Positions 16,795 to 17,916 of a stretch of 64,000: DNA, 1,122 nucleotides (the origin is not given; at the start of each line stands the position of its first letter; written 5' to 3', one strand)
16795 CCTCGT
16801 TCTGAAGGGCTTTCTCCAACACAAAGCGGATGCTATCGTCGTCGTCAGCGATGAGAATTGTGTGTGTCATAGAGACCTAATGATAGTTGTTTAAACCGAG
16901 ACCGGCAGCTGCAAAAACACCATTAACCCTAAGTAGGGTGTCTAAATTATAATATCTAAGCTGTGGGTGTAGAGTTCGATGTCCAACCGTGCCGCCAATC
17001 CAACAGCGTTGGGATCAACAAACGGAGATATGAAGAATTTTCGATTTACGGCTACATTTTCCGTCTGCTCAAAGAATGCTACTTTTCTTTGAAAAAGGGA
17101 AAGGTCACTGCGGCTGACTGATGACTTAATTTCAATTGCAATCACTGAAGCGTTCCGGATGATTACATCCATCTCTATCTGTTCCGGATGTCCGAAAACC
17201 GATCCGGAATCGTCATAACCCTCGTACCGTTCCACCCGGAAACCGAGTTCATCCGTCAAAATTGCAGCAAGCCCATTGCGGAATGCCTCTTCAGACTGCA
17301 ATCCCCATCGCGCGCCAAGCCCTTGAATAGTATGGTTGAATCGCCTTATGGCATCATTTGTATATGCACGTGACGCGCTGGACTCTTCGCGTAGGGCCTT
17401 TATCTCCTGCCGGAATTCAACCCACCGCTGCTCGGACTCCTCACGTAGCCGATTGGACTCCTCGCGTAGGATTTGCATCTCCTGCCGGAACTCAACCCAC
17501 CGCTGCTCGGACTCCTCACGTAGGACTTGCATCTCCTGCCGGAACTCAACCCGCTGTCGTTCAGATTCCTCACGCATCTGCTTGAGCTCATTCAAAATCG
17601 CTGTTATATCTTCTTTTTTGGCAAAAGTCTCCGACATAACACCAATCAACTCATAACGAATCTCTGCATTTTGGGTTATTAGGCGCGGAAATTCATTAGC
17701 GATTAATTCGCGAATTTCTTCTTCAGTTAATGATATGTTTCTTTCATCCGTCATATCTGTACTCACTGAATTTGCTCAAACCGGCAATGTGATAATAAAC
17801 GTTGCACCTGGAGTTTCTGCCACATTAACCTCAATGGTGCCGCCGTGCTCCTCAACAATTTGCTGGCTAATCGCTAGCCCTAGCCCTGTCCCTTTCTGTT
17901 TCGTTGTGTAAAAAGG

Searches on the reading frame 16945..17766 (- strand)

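Call 30: search_protein_families(library=pfam, proteins=[window:16945-17766:-], max_evalue=0.0001)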
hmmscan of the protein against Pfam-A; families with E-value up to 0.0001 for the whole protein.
window:16945-17766:- (274 aa): 2 families
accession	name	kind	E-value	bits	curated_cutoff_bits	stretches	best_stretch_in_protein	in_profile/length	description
PF12644.12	DUF3782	-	1.6e-21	76.7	24.4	1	121-194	9-78/78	Protein of unknown function (DUF3782)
PF07788.17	PDDEXK_10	-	1.9e-17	63.4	21.2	1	195-264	1-74/74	PD-(D/E)XK nuclease superfamily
